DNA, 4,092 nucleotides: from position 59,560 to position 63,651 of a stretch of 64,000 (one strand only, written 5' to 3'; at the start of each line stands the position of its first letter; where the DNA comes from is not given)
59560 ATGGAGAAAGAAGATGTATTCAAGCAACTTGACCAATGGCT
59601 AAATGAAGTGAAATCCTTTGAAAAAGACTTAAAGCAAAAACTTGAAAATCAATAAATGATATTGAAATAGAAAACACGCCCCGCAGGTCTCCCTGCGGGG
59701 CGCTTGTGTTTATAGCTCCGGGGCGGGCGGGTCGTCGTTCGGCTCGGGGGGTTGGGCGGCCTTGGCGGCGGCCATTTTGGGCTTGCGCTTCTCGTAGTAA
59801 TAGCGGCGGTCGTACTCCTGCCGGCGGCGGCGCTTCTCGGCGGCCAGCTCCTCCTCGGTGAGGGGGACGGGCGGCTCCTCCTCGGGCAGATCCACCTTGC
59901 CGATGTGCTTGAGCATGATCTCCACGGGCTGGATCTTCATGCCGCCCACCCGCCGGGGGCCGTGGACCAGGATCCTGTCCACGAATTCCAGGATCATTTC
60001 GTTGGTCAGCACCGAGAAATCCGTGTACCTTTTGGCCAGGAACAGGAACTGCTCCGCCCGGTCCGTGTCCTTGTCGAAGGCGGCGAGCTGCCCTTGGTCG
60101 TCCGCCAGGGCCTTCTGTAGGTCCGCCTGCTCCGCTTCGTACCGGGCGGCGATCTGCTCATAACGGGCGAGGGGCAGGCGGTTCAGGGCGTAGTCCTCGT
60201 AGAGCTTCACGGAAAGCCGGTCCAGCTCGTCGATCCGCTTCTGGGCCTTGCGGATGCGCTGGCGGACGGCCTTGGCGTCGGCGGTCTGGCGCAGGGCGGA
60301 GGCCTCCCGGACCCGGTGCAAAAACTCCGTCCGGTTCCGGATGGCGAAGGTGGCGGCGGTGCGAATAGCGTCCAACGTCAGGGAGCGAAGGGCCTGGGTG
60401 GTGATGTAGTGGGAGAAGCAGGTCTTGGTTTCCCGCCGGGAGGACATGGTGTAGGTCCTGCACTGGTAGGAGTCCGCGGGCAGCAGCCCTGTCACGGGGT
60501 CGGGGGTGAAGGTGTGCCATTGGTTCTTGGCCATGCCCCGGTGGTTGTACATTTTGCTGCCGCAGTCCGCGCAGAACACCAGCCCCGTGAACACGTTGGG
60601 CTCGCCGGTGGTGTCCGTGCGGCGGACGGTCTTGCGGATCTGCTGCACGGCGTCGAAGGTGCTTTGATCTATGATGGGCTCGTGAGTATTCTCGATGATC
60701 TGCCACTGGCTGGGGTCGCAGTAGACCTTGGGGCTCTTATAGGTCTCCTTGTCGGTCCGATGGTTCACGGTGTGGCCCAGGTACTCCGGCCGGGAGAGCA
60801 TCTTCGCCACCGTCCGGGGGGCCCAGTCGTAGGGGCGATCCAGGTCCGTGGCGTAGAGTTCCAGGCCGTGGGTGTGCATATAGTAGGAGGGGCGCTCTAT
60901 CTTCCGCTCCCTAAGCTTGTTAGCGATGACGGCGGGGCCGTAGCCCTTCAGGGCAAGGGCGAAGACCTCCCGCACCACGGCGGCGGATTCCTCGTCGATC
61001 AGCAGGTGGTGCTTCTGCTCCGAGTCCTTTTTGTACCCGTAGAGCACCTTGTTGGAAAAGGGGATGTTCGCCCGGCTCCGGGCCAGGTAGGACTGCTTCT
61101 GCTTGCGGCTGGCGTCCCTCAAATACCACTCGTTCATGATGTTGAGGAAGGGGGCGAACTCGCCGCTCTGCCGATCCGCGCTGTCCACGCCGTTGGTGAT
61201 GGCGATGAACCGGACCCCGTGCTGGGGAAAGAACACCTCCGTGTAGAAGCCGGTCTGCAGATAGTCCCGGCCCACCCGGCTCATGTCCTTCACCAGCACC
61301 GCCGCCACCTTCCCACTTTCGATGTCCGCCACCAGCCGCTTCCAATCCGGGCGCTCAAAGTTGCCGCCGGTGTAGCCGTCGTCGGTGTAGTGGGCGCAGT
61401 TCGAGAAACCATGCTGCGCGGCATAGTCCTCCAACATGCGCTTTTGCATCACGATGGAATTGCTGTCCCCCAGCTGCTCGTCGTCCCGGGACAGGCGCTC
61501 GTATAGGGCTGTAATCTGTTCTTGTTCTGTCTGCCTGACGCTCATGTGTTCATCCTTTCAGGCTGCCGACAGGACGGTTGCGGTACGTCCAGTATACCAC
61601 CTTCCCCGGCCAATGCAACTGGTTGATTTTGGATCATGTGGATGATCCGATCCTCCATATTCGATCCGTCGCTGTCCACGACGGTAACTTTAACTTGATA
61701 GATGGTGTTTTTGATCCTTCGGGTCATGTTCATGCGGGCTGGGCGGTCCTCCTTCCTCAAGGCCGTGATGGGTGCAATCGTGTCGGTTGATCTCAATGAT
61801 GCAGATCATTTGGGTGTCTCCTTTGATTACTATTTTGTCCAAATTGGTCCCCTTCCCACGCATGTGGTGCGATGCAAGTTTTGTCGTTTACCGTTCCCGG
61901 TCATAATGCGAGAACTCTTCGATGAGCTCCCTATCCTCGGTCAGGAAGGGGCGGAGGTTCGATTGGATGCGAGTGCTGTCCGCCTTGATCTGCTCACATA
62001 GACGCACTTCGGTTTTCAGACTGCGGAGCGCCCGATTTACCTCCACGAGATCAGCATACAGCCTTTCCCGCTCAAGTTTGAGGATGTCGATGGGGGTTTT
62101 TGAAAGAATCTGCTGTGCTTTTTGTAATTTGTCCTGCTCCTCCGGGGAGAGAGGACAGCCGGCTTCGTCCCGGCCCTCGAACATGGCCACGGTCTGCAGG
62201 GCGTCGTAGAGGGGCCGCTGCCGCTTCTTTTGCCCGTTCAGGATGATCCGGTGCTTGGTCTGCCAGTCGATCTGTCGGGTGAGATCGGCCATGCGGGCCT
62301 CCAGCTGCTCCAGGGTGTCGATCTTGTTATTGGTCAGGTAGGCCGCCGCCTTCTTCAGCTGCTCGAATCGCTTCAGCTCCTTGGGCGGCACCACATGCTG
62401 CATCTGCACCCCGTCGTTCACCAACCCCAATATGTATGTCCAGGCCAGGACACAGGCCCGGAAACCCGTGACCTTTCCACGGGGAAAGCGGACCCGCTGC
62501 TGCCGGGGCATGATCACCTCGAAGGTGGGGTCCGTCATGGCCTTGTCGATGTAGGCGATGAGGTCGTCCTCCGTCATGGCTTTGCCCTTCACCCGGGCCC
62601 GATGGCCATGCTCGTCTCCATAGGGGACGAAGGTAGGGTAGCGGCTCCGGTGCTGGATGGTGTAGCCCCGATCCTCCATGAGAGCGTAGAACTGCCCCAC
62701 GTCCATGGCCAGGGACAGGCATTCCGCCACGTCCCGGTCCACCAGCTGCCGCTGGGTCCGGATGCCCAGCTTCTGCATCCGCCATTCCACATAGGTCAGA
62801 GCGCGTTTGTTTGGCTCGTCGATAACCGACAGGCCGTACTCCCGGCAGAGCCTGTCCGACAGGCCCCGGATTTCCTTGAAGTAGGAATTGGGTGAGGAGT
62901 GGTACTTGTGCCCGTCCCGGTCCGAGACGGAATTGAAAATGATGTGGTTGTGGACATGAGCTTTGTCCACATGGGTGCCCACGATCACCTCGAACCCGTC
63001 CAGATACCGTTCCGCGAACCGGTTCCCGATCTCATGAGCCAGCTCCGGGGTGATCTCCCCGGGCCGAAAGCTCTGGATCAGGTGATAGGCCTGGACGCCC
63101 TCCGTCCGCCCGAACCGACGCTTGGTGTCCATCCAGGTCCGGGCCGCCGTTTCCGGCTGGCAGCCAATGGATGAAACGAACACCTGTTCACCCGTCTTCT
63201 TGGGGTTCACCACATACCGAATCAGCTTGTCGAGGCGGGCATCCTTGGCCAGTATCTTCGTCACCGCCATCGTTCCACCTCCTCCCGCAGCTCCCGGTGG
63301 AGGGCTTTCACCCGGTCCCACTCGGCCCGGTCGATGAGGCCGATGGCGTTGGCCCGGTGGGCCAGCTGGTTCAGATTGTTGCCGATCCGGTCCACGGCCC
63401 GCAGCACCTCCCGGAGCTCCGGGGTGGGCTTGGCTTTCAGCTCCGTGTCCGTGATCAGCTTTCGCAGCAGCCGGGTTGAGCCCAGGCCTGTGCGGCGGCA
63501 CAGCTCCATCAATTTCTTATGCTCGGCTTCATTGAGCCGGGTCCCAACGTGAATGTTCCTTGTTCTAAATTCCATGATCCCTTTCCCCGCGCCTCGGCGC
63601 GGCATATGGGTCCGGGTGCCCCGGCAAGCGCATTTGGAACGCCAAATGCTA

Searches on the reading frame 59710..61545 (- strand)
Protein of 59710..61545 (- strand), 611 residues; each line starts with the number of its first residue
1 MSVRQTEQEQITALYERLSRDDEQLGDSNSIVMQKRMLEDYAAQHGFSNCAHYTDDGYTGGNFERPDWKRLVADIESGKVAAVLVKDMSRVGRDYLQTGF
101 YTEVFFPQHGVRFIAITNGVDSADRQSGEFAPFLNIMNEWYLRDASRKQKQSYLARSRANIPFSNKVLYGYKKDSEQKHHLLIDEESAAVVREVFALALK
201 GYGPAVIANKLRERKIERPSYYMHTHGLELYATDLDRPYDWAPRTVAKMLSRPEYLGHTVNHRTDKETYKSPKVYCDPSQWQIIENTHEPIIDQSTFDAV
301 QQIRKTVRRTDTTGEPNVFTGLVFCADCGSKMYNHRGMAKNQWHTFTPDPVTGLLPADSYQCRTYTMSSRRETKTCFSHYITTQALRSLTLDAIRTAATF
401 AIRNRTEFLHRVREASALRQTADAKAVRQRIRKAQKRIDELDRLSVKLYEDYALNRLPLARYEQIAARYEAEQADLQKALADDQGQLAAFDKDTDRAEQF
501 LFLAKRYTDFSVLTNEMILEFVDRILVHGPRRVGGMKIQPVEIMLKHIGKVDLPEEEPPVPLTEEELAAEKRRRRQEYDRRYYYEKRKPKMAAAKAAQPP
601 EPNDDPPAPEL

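Call 13: search_protein_families(library=pfam, proteins=[window:59710-61545:-], max_evalue=0.01)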
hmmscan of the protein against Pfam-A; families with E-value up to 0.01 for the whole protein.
window:59710-61545:- (611 aa): 4 families
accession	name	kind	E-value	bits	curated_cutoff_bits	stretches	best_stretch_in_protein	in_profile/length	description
PF07508.19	Recombinase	-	1.3e-22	80.4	21.1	1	185-306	1-101/102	Recombinase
PF00239.26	Resolvase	-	4e-17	63.1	23.3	1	13-158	2-140/145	Resolvase, N terminal domain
PF14287.11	DUF4368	-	6.9e-16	58.7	25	1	487-552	2-67/67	Domain of unknown function (DUF4368)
PF13408.12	Zn_ribbon_recom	-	3.5e-08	34.1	25.3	1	319-395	2-58/58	Recombinase zinc beta ribbon domain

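Call 14: find_encoding_contigs(protein=window:59710-61545:-, flank=10000, max_places=10)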
Protein window:59710-61545:- (611 aa): 10 contigs read that carry it; 10 places shown.
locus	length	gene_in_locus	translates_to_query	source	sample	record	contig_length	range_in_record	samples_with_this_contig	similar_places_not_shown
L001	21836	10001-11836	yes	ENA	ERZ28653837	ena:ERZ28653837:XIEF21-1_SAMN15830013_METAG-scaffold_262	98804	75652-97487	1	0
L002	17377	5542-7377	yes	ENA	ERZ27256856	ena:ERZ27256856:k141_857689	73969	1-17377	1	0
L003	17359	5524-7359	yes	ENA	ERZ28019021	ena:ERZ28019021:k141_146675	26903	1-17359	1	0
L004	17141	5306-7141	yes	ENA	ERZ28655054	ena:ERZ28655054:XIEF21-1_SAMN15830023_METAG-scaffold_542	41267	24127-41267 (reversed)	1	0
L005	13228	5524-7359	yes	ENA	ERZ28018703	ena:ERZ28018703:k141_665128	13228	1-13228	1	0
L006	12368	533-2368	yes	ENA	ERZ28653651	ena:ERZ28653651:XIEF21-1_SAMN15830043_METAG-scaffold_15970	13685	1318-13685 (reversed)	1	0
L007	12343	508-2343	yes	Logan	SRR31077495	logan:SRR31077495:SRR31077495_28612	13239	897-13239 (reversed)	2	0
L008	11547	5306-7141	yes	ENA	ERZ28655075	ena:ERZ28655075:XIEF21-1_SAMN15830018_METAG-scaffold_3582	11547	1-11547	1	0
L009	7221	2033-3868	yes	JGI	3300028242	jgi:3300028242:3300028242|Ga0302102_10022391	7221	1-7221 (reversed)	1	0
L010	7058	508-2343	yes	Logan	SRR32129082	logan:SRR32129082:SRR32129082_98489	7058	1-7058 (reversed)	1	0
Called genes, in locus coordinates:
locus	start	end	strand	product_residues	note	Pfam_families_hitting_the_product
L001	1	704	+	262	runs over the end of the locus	PF13676:TIR_2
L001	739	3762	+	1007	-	PF04313:HSDR_N, PF04851:ResIII, PF00270:DEAD, PF18766:SWI2_SNF2, PF22679:T1R_D3-like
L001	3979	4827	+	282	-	-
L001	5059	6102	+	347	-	PF02661:Fic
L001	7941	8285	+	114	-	PF21983:NikA-like, PF05713:MobC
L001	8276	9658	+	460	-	PF03432:Relaxase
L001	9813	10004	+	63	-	-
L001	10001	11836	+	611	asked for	PF00239:Resolvase, PF07508:Recombinase, PF13408:Zn_ribbon_recom, PF14287:DUF4368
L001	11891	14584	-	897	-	PF03235:GmrSD_N, PF07510:GmrSD_C, PF14088:DUF4268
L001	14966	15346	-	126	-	PF02661:Fic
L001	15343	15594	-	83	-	PF02604:PhdYeFM_antitox (weak)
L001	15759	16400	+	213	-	PF16475:DUF5052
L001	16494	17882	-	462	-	PF01554:MatE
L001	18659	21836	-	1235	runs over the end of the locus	-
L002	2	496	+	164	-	?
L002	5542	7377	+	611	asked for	PF00239:Resolvase, PF07508:Recombinase, PF13408:Zn_ribbon_recom, PF14287:DUF4368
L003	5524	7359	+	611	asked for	PF00239:Resolvase, PF07508:Recombinase, PF13408:Zn_ribbon_recom, PF14287:DUF4368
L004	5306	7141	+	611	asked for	PF00239:Resolvase, PF07508:Recombinase, PF13408:Zn_ribbon_recom, PF14287:DUF4368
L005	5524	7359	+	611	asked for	PF00239:Resolvase, PF07508:Recombinase, PF13408:Zn_ribbon_recom, PF14287:DUF4368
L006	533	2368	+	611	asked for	PF00239:Resolvase, PF07508:Recombinase, PF13408:Zn_ribbon_recom, PF14287:DUF4368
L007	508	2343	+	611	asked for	PF00239:Resolvase, PF07508:Recombinase, PF13408:Zn_ribbon_recom, PF14287:DUF4368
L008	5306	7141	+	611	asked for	PF00239:Resolvase, PF07508:Recombinase, PF13408:Zn_ribbon_recom, PF14287:DUF4368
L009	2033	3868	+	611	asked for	PF00239:Resolvase, PF07508:Recombinase, PF13408:Zn_ribbon_recom, PF14287:DUF4368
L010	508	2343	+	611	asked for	PF00239:Resolvase, PF07508:Recombinase, PF13408:Zn_ribbon_recom, PF14287:DUF4368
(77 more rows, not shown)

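Call 18: find_homologous_proteins(query=window:59710-61545:-, max_evalue=1e-50)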
Query window:59710-61545:- (611 aa): 7998 proteins with E <= 1e-50 among 8000 candidates; the best 120 are listed.
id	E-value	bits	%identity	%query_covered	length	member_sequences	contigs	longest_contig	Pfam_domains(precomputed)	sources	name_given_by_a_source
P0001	0.0e+0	1374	98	100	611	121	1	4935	PF07508.20,PF00239.27,PF14287.12,PF13408.13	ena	-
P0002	0.0e+0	1343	98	99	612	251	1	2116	PF07508.20,PF00239.27,PF14287.12,PF13408.13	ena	-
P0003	0.0e+0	1237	90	93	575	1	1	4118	PF07508.20,PF00239.27,PF14287.12,PF13408.13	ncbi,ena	-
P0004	0.0e+0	1212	87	99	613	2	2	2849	PF07508.20,PF00239.27,PF14287.12,PF13408.13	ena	-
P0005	0.0e+0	1207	88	97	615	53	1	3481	PF07508.20,PF00239.27,PF14287.12,PF13408.13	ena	-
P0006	0.0e+0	1076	77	100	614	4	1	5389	PF07508.20,PF00239.27,PF14287.12,PF13408.13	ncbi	-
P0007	0.0e+0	1058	76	100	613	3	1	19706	PF07508.20,PF00239.27,PF14287.12,PF13408.13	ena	-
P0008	0.0e+0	1044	75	99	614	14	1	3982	PF07508.20,PF00239.27,PF14287.12,PF13408.13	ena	-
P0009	0.0e+0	1042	74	99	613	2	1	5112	PF07508.20,PF00239.27,PF14287.12,PF13408.13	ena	-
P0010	0.0e+0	1039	75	98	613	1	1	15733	PF07508.20,PF00239.27,PF14287.12,PF13408.13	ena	-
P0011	0.0e+0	1037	74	99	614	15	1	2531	PF07508.20,PF00239.27,PF14287.12,PF13408.13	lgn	-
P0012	1.3e-296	1003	72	99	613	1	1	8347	PF07508.20,PF00239.27,PF14287.12,PF13408.13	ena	-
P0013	1.9e-296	1002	75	96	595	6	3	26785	PF07508.20,PF00239.27,PF14287.12,PF13408.13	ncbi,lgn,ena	-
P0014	1.2e-278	944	97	68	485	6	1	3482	PF07508.20,PF00239.27,PF13408.13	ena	-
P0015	2.7e-238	810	61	96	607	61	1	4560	PF07508.20,PF00239.27,PF14287.12,PF13408.13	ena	-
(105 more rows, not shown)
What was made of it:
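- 59710..61545 (-): Intact large serine recombinase gene (Resolvase + Recombinase + Zn ribbon + DUF4368). Calls 13, 14, 18.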

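Call 19: find_encoding_contigs(protein=P0013, flank=10000, max_places=4)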
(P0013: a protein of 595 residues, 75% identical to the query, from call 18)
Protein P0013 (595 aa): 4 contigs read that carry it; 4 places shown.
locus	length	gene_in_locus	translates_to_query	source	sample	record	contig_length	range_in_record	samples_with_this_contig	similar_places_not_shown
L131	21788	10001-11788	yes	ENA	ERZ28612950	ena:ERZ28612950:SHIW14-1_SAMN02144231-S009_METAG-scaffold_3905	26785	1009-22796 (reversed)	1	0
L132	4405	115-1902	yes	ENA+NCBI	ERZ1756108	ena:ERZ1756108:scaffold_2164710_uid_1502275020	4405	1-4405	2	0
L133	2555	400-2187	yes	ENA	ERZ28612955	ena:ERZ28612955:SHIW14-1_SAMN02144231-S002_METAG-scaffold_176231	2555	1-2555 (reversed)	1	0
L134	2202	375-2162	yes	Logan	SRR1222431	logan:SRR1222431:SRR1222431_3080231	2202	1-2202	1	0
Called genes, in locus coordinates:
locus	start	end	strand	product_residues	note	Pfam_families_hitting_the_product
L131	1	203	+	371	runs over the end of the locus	PF01128:IspD, PF12804:NTP_transf_3, PF02542:YgbB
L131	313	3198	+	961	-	PF00005:ABC_tran (faint), PF02463:SMC_N (faint), PF03193:RsgA_GTPase (faint), PF13191:AAA_16 (faint), PF13555:AAA_29 (faint), PF17760:UvrA_inter, PF17755:UvrA_DNA-bind, PF13304:AAA_21 (weak), +1 more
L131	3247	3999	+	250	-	PF02698:DUF218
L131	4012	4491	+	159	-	-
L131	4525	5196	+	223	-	PF03006:HlyIII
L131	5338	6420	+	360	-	-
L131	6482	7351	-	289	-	PF01263:Aldose_epim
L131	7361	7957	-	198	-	PF13483:Lactamase_B_3, PF12706:Lactamase_B_2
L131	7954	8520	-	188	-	-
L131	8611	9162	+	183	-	PF09551:Spore_II_R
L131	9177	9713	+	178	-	PF01471:PG_binding_1, PF09374:PG_binding_3 (faint), PF07486:Hydrolase_2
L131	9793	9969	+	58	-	-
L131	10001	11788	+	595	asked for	PF00239:Resolvase, PF07508:Recombinase, PF13408:Zn_ribbon_recom, PF14287:DUF4368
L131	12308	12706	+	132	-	PF14478:DUF4430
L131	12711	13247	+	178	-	-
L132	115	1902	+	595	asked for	PF00239:Resolvase, PF07508:Recombinase, PF13408:Zn_ribbon_recom, PF14287:DUF4368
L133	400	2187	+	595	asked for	PF00239:Resolvase, PF07508:Recombinase, PF13408:Zn_ribbon_recom, PF14287:DUF4368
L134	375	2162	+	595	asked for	PF00239:Resolvase, PF07508:Recombinase, PF13408:Zn_ribbon_recom, PF14287:DUF4368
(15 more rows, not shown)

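Call 20: find_encoding_contigs(protein=P0007, flank=10000, max_places=3)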
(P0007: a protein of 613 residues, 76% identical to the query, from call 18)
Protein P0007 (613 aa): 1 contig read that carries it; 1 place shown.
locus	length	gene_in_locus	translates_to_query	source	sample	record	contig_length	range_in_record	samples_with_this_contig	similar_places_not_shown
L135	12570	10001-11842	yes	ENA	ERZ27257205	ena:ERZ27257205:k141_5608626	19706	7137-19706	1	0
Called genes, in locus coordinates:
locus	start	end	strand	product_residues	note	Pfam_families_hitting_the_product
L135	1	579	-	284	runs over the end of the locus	-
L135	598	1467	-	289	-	PF01263:Aldose_epim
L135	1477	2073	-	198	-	PF13483:Lactamase_B_3, PF12706:Lactamase_B_2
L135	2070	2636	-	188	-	-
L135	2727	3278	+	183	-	PF09551:Spore_II_R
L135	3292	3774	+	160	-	PF01471:PG_binding_1, PF09374:PG_binding_3 (faint), PF07486:Hydrolase_2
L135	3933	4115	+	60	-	PF14202:TnpW (weak)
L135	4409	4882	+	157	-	PF01381:HTH_3, PF12844:HTH_19 (weak), PF01909:NTP_transf_2, PF18765:Polbeta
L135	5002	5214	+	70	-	PF01934:HepT-like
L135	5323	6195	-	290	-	-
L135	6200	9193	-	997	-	PF05183:RdRP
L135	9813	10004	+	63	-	-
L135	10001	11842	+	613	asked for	PF00239:Resolvase, PF07508:Recombinase, PF13408:Zn_ribbon_recom, PF14287:DUF4368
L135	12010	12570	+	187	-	?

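Call 21: find_encoding_contigs(protein=P0010, flank=10000, max_places=3)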
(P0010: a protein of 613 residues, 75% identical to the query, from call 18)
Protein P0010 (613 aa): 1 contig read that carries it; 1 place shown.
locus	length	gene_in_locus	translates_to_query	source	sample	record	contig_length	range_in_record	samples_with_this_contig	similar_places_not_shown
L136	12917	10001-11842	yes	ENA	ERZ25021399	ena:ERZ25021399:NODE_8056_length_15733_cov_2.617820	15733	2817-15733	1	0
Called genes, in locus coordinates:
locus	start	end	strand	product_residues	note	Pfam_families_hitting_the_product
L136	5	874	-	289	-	PF01263:Aldose_epim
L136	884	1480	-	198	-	PF13483:Lactamase_B_3, PF12706:Lactamase_B_2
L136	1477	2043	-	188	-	-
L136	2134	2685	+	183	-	PF09551:Spore_II_R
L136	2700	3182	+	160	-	PF01471:PG_binding_1, PF09374:PG_binding_3 (faint), PF07486:Hydrolase_2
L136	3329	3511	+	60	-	-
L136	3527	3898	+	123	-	PF14198:TnpV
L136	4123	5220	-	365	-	PF02661:Fic, PF01047:MarR, PF08279:HTH_11 (weak), PF09339:HTH_IclR (weak), PF12802:MarR_2 (weak), PF13404:HTH_AsnC-type (weak), PF13412:HTH_24, PF13545:HTH_Crp_2 (weak)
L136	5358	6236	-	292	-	-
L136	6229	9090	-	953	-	PF05183:RdRP (weak)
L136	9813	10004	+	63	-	-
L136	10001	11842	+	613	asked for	PF00239:Resolvase, PF07508:Recombinase, PF13408:Zn_ribbon_recom, PF14287:DUF4368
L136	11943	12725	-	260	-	PF02661:Fic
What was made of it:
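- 61542..61733 (-): A 63-aa ORF overlapping the rec start. It is conserved upstream of rec in relatives. Calls 14, 20, 21.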

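Call 43: find_encoding_contigs(protein=P0003, flank=5000, max_places=4)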
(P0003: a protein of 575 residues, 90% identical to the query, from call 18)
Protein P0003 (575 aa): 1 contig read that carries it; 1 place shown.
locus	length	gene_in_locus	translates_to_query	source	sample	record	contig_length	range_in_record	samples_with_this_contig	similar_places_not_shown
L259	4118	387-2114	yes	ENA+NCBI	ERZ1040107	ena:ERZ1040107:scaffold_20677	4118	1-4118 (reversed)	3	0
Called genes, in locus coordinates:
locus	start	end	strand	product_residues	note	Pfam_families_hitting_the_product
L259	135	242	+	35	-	-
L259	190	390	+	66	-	-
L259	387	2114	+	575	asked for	PF00239:Resolvase, PF07508:Recombinase, PF13408:Zn_ribbon_recom, PF14287:DUF4368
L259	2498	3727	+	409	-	-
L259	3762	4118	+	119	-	?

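Call 44: find_encoding_contigs(protein=P0005, flank=5000, max_places=4)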
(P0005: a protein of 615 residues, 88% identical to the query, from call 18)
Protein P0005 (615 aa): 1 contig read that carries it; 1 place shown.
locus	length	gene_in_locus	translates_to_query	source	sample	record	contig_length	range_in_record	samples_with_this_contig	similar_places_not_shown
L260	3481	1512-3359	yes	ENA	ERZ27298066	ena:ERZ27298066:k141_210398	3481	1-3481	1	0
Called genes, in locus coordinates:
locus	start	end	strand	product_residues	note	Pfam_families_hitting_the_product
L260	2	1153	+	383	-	?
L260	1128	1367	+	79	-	-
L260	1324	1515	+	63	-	-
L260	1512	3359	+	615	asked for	PF00239:Resolvase, PF07508:Recombinase, PF13408:Zn_ribbon_recom, PF14287:DUF4368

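Call 45: find_encoding_contigs(protein=P0006, flank=5000, max_places=4)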
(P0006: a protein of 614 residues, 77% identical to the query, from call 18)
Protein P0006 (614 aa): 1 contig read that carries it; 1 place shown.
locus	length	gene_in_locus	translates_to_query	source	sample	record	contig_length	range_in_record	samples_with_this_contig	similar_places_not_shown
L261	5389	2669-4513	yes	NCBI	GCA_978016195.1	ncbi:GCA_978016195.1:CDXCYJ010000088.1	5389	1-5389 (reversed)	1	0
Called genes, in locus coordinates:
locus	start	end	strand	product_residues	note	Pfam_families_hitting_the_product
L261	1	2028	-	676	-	?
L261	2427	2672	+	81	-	-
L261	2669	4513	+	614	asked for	PF00239:Resolvase, PF07508:Recombinase, PF13408:Zn_ribbon_recom, PF14287:DUF4368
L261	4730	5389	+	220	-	?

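Call 51: search_protein_families(library=padloc, proteins=[L259:2498-3727:+], max_evalue=0.001)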
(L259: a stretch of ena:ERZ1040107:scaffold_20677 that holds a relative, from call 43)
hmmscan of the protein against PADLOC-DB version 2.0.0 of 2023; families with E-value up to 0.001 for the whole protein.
L259:2498-3727:+ (409 aa): 0 families

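Call 75: search_dna_similar(query=window:59710-61545:-, collection=plasmids, mode=protein, max_rows=10)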
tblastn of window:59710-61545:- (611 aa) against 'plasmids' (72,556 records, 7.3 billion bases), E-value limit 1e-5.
Records with a match: 292; places in all: 335; records where one place covers at least 80% of the query: 40.
Best place of each record, by identity: <60% 292.
By first word of the organism name: Enterococcus 86; Ralstonia 54; Bacillus 20; Subdoligranulum 10; Clostridioides 7; Enterobacter 6; Klebsiella 5; Campylobacter 5; Bradyrhizobium 5; Paracoccus 5; and 54 more.
By predicted mobility (MOB-suite, as given by PLSDB): non-mobilizable 133; mobilizable 99; conjugative 60.
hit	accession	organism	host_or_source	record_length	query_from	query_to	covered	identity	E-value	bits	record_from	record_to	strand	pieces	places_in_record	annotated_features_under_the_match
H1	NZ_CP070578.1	Klebsiella pneumoniae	Homo sapiens,pressure ulcer swab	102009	10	550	89%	46.8%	4e-152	492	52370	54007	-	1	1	recombinase family protein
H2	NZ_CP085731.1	Klebsiella pneumoniae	Homo sapiens,urine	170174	10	550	89%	46.8%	4e-152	492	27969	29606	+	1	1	recombinase family protein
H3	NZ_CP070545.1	Citrobacter freundii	Homo sapiens,urine (permanent catheter)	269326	10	550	89%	46.8%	4e-152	492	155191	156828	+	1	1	recombinase family protein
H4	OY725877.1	Subdoligranulum variabile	-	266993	1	550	90%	44.3%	6e-156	503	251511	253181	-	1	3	none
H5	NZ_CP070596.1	Klebsiella pneumoniae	Homo sapiens,endotracheal cannula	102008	31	550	85%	45.6%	3e-141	461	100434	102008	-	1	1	none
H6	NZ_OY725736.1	Monoglobus pectinilyticus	-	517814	9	550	89%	42.2%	3e-129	426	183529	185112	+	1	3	recombinase family protein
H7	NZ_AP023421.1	Pusillibacter faecalis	Homo sapiens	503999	7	550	89%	40.5%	2e-103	404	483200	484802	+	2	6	none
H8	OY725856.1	Subdoligranulum variabile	-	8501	7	550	89%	40.1%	3e-119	397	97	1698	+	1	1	record has no annotation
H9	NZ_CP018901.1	Campylobacter coli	Retail chichen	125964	7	550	89%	39.7%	4e-118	394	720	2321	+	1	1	recombinase family protein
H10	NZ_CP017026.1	Campylobacter coli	Cell culture,Housefly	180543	7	550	89%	39.7%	5e-118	394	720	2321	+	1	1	recombinase family protein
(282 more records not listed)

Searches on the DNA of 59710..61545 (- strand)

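Call 76: search_dna_similar(query=L001:6250-7650:-, collection=plasmids, mode=distant, max_rows=10)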
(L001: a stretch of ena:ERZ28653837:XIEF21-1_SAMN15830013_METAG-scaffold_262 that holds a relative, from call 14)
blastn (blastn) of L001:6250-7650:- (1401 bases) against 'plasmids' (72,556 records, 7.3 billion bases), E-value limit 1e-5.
No match.
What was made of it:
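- Tried and rejected: The plasmid collection gave only distant rec homologues (below 47% identity) and no match to the palindrome array (calls 75, 76).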

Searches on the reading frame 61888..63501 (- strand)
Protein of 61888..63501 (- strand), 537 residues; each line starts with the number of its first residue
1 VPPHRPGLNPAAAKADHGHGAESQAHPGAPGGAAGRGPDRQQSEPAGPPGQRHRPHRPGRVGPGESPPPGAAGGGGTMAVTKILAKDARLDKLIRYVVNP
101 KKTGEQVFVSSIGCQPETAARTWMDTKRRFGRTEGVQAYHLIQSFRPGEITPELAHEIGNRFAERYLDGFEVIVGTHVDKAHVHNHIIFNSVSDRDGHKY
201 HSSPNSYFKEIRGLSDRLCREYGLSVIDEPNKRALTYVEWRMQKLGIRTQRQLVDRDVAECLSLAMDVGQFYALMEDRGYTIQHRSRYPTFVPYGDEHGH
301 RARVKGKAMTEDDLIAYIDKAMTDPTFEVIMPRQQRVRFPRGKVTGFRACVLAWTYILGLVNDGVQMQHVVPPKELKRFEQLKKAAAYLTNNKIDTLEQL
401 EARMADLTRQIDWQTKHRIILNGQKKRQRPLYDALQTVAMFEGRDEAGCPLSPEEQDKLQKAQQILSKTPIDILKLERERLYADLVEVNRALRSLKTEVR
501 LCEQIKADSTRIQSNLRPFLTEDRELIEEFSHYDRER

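Call 13: search_protein_families(library=pfam, proteins=[window:61888-63501:-], max_evalue=0.01)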
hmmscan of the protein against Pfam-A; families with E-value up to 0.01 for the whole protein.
window:61888-63501:- (537 aa): 1 family
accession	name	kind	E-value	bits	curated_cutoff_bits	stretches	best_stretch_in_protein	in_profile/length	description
PF03432.20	Relaxase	-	3e-39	134.7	24.6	1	96-224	1-132/132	MobA/VirD2-like, nuclease domain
